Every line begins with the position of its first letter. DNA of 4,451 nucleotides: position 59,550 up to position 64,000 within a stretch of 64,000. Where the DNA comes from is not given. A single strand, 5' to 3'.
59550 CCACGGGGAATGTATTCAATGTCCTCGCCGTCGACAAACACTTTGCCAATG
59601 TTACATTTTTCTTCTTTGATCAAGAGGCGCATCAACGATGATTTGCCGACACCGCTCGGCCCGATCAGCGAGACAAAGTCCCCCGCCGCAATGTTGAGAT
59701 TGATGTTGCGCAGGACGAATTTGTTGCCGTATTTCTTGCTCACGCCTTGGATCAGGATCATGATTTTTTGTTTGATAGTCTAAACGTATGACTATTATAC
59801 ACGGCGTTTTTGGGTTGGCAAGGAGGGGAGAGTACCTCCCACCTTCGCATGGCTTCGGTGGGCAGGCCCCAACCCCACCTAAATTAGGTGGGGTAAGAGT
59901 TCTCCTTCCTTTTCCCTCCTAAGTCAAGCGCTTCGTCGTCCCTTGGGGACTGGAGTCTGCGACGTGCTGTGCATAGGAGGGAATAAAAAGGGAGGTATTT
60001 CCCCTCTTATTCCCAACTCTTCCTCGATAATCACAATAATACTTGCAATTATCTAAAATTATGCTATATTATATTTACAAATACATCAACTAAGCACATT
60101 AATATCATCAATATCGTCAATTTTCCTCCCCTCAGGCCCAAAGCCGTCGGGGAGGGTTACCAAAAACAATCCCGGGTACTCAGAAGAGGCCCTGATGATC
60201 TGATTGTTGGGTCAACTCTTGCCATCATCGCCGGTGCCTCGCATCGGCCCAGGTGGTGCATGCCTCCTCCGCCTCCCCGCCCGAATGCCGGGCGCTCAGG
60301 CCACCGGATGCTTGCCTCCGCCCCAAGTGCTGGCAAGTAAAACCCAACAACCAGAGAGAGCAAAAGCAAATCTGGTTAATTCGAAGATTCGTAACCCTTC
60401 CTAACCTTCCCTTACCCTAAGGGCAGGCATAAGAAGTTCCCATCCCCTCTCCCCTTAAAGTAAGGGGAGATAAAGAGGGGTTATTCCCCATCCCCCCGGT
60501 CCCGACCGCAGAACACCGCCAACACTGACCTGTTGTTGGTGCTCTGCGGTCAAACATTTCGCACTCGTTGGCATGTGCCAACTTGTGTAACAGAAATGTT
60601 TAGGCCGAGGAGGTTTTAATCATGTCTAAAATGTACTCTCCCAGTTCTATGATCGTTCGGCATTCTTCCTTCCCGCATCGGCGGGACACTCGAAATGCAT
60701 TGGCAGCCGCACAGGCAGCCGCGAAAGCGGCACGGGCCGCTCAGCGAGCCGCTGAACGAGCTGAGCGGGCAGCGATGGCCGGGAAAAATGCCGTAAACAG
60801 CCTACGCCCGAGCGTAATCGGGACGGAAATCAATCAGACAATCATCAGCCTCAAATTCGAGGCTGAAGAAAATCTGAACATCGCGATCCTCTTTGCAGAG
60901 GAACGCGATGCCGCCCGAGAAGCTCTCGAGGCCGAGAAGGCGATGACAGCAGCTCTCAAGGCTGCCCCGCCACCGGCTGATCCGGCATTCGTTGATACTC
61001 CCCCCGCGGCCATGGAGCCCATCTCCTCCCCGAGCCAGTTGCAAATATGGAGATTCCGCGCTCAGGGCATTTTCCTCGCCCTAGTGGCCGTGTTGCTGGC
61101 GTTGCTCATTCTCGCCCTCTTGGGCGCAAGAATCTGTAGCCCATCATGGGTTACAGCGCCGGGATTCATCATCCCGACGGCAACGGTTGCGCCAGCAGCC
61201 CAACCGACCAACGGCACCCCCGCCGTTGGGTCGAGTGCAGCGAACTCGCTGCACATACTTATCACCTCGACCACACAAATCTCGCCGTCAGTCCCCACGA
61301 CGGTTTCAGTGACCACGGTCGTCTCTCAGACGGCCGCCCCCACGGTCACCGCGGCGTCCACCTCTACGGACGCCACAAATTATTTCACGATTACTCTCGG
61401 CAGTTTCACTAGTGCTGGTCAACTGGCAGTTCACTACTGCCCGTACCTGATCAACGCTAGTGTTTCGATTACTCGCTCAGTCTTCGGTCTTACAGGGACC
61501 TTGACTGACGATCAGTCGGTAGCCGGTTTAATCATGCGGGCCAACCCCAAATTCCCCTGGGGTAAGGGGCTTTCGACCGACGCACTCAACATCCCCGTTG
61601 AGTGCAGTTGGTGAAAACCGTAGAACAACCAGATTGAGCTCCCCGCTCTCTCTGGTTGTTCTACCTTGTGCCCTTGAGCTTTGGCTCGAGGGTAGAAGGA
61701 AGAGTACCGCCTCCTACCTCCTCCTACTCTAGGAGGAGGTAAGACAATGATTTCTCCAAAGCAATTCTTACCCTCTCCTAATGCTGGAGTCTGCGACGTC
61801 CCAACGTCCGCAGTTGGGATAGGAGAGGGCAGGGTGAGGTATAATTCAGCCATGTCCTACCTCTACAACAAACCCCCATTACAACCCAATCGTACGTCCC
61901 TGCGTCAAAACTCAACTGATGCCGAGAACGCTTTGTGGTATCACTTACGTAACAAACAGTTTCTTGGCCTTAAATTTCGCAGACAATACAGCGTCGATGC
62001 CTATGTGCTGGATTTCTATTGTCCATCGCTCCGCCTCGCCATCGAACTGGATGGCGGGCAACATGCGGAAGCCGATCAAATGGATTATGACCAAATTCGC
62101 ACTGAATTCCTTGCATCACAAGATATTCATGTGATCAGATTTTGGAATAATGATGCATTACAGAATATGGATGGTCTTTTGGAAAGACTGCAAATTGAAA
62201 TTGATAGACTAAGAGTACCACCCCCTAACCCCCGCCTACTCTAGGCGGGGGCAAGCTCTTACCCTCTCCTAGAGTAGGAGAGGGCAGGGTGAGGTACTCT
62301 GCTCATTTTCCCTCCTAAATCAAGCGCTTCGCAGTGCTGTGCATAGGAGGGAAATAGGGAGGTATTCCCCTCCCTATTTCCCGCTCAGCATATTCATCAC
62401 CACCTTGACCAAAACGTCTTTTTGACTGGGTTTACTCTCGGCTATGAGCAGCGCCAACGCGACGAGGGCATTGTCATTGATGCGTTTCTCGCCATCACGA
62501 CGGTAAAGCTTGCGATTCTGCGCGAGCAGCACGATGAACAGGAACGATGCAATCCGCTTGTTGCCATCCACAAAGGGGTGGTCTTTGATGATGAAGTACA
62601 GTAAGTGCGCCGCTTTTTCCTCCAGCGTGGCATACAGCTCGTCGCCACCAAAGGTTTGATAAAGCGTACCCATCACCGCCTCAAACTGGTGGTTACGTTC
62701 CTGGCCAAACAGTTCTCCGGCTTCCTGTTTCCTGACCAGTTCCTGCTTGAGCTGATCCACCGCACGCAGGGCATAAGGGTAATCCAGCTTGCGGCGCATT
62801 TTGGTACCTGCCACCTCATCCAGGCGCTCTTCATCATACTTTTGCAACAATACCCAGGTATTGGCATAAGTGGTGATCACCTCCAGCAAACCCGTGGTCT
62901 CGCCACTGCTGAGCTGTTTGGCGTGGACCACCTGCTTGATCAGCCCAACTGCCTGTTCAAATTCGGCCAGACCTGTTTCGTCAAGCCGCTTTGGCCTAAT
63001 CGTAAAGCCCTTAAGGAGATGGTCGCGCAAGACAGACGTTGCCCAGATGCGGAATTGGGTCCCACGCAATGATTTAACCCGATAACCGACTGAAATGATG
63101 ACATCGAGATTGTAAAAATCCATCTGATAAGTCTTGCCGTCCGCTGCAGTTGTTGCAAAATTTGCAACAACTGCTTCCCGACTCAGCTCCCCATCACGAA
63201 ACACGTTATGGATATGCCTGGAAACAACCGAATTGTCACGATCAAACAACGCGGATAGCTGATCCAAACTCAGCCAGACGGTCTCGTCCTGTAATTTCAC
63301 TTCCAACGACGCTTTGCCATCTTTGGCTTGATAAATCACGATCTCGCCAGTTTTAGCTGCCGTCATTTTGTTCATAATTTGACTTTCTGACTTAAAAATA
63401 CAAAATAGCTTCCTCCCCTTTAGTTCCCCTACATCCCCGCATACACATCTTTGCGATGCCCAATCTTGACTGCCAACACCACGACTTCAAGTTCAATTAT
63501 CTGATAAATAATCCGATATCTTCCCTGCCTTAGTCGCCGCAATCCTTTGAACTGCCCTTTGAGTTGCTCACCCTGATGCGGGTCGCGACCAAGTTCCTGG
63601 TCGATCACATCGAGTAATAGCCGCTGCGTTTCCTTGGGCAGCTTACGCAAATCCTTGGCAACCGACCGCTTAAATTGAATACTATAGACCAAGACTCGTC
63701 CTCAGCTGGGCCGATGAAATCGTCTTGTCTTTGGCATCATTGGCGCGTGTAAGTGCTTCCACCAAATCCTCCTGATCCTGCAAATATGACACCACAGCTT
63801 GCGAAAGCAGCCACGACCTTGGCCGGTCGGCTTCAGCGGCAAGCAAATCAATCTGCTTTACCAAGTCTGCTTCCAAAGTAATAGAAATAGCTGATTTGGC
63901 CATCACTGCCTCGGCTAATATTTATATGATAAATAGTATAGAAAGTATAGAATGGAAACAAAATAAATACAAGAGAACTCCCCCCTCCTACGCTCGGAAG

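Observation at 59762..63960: Accessory island at the window's 3' end: repeats, Ala/Thr-rich membrane protein, DUF559, RhuM-Fic, RelE/RHH toxin-antitoxin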

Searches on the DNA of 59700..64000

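Call 9: search_rna_families(source=window, start=59700, end=64000, threshold=evalue, max_evalue=1)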
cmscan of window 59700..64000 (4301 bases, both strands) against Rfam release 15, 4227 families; matches with E-value up to 1: 2.
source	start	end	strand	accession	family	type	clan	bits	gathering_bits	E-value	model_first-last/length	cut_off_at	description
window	62344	62386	-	RF03778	mir-483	Gene; miRNA;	-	24.5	60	0.26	1-75/75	no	mir-483 microRNA precursor family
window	61694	61830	-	RF00601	SCARNA20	Gene; snRNA; snoRNA; scaRNA;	-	20.3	44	0.85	1-130/130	no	Small Cajal body specific RNA 20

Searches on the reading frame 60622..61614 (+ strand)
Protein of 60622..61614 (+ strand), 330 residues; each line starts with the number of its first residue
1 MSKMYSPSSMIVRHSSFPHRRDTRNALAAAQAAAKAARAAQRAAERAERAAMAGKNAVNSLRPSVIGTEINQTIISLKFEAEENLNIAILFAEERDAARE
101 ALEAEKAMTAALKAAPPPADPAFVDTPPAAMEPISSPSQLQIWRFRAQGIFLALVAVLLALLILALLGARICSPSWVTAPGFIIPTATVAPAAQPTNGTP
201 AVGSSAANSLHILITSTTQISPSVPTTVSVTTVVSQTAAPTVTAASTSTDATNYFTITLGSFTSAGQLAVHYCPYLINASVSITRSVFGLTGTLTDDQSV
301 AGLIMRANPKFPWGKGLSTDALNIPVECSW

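Call 6: search_protein_families(library=pfam, proteins=[window:60622-61614:+], max_evalue=0.01)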
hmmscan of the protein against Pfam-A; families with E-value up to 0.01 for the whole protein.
window:60622-61614:+ (330 aa): 0 families

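Call 13: find_encoding_contigs(protein=window:60622-61614:+, flank=10000, max_places=6)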
Protein window:60622-61614:+ (330 aa): no gene with exactly this product is on record in the collection.

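Call 22: search_protein_families(library=ncbifam, proteins=[window:60622-61614:+], max_evalue=0.01)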
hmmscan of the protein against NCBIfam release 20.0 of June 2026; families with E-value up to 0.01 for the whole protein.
window:60622-61614:+ (330 aa): 0 families

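Call 23: search_protein_families(library=padloc, proteins=[window:60622-61614:+], max_evalue=0.01)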
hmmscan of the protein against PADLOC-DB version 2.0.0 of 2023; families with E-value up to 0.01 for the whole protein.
window:60622-61614:+ (330 aa): 0 families

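Call 64: find_homologous_proteins(query=window:60622-61614:+, max_evalue=0.001)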
Query window:60622-61614:+ (330 aa): 1 proteins with E <= 0.001 among 8000 candidates.
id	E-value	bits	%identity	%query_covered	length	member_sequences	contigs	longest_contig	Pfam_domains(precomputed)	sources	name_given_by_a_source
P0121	4.0e-203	691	100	100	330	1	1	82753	-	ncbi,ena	-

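Call 65: find_encoding_contigs(protein=P0121, flank=10000, max_places=4)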
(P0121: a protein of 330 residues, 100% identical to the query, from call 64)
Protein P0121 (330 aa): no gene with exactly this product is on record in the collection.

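Call 66: list_cluster_members(proteins=[P0121])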
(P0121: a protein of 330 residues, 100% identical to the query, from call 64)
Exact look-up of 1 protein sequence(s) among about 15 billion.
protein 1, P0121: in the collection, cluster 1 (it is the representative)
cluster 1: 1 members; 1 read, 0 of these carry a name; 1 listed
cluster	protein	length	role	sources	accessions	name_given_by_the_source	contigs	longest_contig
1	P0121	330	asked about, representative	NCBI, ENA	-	-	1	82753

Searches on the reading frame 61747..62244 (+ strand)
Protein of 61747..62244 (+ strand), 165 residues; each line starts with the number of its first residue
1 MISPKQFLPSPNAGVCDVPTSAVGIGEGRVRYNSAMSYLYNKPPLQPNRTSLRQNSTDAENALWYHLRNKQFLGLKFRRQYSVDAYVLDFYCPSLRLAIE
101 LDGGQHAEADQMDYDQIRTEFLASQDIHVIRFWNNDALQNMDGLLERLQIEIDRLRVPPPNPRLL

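Call 6: search_protein_families(library=pfam, proteins=[window:61747-62244:+], max_evalue=0.01)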
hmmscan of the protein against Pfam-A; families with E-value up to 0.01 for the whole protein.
window:61747-62244:+ (165 aa): 3 families
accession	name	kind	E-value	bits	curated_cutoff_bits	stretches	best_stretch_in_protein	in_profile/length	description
PF04480.18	DUF559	-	2.1e-34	118.1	20.6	1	48-151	6-107/109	Protein of unknown function (DUF559)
PF18741.7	MTES_1575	-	3e-08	34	38.2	1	73-150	12-94/96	REase_MTES_1575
PF21598.3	PvuRts1I-like_N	-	0.0064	17.1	27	1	86-142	48-98/131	Restriction endonuclease PvuRts1 I-like, N-terminal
